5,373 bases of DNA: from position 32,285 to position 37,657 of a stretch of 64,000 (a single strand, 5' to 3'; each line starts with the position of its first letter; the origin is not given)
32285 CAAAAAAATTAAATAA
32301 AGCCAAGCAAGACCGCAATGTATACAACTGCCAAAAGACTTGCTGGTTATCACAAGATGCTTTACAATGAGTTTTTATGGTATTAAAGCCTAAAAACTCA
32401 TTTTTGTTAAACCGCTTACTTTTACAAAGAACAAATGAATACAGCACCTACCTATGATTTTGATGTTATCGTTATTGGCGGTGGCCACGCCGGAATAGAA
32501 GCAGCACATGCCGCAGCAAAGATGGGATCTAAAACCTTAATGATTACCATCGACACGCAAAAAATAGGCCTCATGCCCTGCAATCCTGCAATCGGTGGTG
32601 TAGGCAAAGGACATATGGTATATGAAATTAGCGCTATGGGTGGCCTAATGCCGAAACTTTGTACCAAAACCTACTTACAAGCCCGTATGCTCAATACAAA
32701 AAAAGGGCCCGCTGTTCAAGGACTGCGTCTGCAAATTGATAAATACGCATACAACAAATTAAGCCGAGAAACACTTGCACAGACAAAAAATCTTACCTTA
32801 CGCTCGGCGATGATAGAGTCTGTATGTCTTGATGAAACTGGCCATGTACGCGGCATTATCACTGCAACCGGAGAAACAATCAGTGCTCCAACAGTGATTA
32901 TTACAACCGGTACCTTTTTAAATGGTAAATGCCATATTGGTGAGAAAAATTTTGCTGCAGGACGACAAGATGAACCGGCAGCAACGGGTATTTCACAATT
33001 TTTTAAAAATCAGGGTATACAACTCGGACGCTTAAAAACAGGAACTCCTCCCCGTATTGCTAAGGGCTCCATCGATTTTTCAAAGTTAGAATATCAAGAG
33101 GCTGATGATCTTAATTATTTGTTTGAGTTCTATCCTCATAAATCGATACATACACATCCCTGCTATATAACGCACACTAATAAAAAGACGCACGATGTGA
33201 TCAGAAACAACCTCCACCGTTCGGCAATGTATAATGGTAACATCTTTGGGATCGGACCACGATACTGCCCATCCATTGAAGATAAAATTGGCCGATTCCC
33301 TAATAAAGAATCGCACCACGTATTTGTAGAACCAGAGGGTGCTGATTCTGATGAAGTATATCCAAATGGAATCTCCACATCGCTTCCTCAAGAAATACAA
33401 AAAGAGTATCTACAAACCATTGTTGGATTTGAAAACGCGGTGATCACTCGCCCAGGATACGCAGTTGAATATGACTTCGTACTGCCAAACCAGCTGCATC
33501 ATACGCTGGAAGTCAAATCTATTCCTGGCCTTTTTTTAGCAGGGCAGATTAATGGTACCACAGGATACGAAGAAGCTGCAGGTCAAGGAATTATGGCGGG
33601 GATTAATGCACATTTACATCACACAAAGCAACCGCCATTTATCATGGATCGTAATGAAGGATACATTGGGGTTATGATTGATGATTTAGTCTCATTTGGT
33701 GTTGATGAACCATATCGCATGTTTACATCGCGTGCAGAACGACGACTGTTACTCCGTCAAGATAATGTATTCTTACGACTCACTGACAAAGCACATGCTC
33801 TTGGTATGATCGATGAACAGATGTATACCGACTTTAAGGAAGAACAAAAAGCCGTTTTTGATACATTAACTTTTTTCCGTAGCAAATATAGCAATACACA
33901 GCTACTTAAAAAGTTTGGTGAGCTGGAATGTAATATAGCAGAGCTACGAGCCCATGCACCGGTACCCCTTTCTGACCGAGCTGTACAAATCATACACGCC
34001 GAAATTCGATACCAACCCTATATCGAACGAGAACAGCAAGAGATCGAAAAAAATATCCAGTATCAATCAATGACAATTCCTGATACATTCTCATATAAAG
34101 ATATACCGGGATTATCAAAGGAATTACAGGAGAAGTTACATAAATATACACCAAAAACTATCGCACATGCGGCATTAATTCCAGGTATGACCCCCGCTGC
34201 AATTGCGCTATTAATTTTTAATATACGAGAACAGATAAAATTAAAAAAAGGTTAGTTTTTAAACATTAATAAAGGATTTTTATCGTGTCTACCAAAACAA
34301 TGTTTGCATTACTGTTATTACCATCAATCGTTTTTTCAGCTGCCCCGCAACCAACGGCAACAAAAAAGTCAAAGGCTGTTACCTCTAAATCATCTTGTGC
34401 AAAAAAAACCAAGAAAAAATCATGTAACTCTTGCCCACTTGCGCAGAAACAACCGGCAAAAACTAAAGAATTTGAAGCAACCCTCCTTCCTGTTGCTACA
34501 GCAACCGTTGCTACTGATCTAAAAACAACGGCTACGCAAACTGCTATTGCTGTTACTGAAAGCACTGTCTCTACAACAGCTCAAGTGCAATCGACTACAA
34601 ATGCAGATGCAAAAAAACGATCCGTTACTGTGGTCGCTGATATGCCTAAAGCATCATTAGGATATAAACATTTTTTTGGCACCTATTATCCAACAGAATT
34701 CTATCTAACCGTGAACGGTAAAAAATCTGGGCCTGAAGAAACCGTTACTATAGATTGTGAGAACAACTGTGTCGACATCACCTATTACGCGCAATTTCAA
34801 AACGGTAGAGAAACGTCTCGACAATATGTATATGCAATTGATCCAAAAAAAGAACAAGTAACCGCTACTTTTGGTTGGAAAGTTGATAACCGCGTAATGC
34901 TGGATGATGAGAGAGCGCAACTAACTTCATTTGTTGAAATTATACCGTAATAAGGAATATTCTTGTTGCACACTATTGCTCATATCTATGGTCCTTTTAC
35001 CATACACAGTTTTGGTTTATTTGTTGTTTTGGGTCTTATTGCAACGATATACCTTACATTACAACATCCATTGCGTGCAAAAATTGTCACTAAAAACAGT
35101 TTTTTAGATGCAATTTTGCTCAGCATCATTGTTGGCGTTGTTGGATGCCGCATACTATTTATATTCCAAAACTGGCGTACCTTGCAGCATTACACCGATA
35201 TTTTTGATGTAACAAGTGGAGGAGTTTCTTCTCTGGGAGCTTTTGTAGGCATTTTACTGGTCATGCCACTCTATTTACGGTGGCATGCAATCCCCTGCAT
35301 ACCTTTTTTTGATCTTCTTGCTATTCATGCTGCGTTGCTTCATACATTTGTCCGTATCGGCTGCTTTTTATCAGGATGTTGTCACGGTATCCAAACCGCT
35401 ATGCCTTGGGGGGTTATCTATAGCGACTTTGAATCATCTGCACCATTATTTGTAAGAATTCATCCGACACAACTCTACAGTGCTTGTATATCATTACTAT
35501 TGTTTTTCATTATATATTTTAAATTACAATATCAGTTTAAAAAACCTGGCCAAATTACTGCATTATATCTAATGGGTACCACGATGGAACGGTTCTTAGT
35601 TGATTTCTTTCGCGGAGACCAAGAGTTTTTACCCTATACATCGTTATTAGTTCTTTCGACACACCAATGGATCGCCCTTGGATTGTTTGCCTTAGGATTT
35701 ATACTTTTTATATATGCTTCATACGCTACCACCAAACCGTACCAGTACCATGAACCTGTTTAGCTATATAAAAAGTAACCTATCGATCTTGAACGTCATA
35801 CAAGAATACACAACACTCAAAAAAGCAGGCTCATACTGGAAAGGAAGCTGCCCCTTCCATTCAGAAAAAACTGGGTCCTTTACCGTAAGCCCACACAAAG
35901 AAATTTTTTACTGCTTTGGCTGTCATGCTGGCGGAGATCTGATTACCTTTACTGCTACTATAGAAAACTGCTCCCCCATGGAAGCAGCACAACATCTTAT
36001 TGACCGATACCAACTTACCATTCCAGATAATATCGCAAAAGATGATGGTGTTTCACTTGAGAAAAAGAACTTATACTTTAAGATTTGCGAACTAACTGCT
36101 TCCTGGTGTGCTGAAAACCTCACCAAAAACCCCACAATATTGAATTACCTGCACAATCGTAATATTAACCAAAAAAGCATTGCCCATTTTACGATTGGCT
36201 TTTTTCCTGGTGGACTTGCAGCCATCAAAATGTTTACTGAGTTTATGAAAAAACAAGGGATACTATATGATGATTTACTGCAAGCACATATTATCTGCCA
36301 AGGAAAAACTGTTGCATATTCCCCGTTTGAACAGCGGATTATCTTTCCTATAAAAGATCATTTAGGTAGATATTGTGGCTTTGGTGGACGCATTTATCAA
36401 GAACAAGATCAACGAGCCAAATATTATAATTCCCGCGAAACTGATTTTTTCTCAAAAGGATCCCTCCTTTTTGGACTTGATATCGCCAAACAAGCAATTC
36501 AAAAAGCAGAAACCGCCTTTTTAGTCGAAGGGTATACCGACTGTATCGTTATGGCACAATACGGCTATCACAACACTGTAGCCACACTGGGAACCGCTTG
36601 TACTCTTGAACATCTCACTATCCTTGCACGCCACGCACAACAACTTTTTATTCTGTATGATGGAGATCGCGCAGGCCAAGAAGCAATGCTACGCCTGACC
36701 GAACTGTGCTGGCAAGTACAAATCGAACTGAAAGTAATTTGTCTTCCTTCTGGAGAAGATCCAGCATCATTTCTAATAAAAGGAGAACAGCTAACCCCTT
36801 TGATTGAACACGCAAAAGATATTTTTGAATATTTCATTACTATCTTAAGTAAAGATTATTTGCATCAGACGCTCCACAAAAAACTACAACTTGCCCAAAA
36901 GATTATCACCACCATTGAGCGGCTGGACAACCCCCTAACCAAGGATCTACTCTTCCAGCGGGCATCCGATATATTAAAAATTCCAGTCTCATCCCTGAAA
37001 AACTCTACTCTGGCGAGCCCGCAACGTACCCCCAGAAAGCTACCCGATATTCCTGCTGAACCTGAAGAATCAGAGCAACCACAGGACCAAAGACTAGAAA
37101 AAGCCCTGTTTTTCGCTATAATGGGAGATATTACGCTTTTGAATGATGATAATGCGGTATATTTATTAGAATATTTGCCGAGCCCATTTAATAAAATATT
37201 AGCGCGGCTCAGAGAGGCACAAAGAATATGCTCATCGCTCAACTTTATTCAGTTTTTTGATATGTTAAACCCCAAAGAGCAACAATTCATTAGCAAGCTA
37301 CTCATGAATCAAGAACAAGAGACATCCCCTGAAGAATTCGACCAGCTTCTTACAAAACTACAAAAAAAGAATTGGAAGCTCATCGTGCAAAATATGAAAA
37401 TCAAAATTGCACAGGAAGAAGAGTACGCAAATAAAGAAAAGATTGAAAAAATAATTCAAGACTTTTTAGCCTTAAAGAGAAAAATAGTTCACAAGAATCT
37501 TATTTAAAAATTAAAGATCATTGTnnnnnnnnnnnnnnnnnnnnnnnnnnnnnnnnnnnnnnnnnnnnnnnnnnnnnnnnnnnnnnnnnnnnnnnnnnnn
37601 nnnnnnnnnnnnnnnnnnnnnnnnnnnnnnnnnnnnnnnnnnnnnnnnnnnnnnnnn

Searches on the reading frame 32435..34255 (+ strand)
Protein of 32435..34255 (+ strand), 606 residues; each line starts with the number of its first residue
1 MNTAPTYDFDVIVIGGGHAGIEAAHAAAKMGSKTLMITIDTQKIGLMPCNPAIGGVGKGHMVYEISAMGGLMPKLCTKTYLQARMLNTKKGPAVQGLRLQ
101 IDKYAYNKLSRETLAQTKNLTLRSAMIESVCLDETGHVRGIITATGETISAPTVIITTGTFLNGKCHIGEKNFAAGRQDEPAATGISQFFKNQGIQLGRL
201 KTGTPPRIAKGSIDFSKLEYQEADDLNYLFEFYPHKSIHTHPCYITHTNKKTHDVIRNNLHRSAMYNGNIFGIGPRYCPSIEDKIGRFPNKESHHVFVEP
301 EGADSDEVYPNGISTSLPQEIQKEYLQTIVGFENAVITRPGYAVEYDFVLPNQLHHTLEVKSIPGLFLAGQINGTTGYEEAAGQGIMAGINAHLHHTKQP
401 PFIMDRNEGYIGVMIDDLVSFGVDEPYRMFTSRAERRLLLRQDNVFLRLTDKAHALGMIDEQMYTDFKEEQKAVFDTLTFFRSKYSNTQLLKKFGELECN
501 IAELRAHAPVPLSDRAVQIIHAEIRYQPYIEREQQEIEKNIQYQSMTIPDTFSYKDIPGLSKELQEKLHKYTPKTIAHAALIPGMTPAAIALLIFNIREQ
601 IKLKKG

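Call 27: find_homologous_proteins(query=window:32435-34255:+, max_evalue=1e-50)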
Query window:32435-34255:+ (606 aa): 8000 proteins with E <= 1e-50 among 8000 candidates; the best 120 are listed.
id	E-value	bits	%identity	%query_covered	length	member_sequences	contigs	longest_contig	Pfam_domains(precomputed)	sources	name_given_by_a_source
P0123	0.0e+0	1393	100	100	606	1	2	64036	PF07992.21,PF01134.29,PF13932.16,PF12831.14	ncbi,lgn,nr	ncbi:MAG TPA: tRNA uridine-5-carboxymethylaminomethyl(34) synthesis enzyme MnmG [Candidatus Babelial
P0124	0.0e+0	1058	76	99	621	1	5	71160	PF07992.21,PF01134.29,PF13932.16,PF12831.14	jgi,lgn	jgi:tRNA uridine 5-carboxymethylaminomethyl modification enzyme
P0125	0.0e+0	1018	74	98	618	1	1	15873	PF07992.21,PF01134.29,PF13932.16,PF12831.14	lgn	-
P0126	2.0e-295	999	71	99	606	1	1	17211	PF07992.21,PF01134.29,PF13932.16,PF12831.14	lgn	-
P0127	3.5e-294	995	72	99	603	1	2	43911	PF00890.31,PF07992.21,PF01134.29,PF13932.16,PF12831.14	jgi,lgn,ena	-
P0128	2.0e-293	992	70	99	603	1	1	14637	PF01134.29,PF13932.16,PF12831.14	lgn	-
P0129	8.4e-292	987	70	98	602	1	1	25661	PF01134.29,PF13932.16,PF12831.14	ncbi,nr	ncbi:MAG: tRNA uridine-5-carboxymethylaminomethyl(34) synthesis enzyme MnmG [Candidatus Babeliales b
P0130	1.1e-291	987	69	99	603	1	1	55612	PF07992.21,PF01134.29,PF13932.16,PF12831.14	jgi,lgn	-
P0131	4.4e-291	985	70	100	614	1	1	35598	PF07992.21,PF01134.29,PF13932.16,PF12831.14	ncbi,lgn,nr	ncbi:MAG: tRNA uridine-5-carboxymethylaminomethyl(34) synthesis enzyme MnmG [Candidatus Dependentiae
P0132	5.0e-291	984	70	99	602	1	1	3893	PF07992.21,PF01134.29,PF13932.16,PF12831.14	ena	-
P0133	1.9e-290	983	71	99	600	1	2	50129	PF01134.29,PF13932.16,PF12831.14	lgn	-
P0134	4.1e-290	981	69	99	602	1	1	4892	PF07992.21,PF01134.29,PF13932.16,PF12831.14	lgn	-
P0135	5.7e-290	981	71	98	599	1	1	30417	PF07992.21,PF01134.29,PF13932.16,PF12831.14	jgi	jgi:tRNA uridine 5-carboxymethylaminomethyl modification enzyme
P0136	1.0e-288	977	70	99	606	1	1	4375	PF01134.29,PF13932.16,PF12831.14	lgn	-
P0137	1.7e-288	976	71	98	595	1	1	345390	PF07992.21,PF01134.29,PF13932.16,PF12831.14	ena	-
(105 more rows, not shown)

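Call 67: find_encoding_contigs(protein=P0124, flank=10000, max_places=3)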
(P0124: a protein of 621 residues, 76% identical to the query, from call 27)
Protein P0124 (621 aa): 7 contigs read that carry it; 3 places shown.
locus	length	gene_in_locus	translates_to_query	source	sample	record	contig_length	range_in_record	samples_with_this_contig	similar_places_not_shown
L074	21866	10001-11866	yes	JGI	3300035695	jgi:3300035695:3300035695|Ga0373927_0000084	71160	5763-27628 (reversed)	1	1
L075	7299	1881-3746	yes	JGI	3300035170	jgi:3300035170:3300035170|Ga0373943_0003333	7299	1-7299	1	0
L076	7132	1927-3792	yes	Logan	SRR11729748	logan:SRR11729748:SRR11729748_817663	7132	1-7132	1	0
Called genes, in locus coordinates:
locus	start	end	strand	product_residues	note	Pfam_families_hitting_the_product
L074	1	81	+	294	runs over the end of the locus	PF01791:DeoC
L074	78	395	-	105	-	-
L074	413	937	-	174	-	-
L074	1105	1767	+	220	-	-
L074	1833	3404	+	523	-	-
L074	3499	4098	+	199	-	-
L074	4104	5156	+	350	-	PF14197:Cep57_CLD_2 (faint)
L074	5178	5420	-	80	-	-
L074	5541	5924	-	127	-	-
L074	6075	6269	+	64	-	-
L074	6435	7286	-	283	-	-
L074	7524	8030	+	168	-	-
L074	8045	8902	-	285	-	PF00953:Glycos_transf_4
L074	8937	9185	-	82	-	-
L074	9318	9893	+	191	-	-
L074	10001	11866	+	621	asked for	PF01134:GIDA, PF07992:Pyr_redox_2 (weak), PF12831:FAD_oxidored (weak), PF13932:SAM_GIDA_C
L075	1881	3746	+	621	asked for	PF01134:GIDA, PF07992:Pyr_redox_2 (weak), PF12831:FAD_oxidored (weak), PF13932:SAM_GIDA_C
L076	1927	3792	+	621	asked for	PF01134:GIDA, PF07992:Pyr_redox_2 (weak), PF12831:FAD_oxidored (weak), PF13932:SAM_GIDA_C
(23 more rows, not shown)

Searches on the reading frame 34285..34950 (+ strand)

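Call 43: search_protein_families(library=pfam, proteins=[window:34285-34950:+], max_evalue=0.001)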
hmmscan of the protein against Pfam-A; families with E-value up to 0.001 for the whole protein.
window:34285-34950:+ (221 aa): 1 family
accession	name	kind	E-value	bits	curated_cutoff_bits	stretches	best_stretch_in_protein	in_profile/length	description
PF12284.13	HoxA13_N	-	0.00086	20.2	27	0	85-139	29-86/122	Hox protein A13 N terminal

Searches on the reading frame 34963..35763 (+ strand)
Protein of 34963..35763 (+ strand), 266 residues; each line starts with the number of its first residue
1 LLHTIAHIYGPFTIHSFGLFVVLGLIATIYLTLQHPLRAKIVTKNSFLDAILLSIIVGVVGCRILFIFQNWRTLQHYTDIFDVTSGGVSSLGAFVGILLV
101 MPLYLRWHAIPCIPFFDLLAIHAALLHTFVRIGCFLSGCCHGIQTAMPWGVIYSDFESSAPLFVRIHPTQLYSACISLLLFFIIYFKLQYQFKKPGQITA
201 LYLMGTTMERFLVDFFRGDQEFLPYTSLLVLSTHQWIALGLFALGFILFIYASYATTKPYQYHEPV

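Call 43: search_protein_families(library=pfam, proteins=[window:34963-35763:+], max_evalue=0.001)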
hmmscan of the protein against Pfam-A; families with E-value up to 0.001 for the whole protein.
window:34963-35763:+ (266 aa): 1 family
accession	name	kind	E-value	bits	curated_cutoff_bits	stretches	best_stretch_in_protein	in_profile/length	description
PF01790.23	LGT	-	1.5e-48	165.7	24.9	1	5-251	3-240/240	Prolipoprotein diacylglyceryl transferase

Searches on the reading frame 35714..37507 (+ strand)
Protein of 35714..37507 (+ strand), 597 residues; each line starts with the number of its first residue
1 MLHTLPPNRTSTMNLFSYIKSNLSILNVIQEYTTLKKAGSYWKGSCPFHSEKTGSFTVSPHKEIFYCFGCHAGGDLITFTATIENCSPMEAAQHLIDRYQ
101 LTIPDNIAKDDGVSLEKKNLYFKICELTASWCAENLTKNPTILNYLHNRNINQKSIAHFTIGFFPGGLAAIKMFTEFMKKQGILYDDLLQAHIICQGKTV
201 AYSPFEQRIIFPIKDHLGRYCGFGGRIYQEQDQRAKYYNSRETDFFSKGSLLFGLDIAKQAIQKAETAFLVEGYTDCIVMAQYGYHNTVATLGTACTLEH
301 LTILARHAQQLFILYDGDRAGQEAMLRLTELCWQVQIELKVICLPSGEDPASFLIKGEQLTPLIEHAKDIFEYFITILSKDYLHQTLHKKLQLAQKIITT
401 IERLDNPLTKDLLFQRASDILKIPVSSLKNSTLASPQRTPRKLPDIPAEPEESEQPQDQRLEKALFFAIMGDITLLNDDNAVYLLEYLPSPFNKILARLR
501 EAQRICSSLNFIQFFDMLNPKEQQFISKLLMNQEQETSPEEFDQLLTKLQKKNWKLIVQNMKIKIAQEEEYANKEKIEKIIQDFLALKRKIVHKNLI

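Call 43: search_protein_families(library=pfam, proteins=[window:35714-37507:+], max_evalue=0.001)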
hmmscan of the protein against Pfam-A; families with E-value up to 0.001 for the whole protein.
window:35714-37507:+ (597 aa): 7 families
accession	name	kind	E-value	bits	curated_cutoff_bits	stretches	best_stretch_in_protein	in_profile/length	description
PF08275.17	DNAG_N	-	1.8e-29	102.9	26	1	134-258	4-127/128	DNA primase catalytic core, N-terminal domain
PF01807.25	Zn_ribbon_DnaG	-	9.3e-29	99.6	24.9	1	17-106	7-96/98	CHC2 zinc finger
PF13155.12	Toprim_2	-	5.3e-17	62.4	22.1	1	269-354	1-88/88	Toprim-like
PF13662.12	Toprim_4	-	1.3e-14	54.6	25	1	267-332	2-74/85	Toprim domain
PF01751.28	Toprim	-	9.1e-13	48.6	23.1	1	268-332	2-80/96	Toprim domain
PF13362.12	Toprim_3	-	1.7e-07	32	27.2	1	268-356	2-91/95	Toprim domain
PF10410.14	DnaB_bind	-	0.00082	20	20.6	0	371-425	1-55/56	DnaB-helicase binding domain of primase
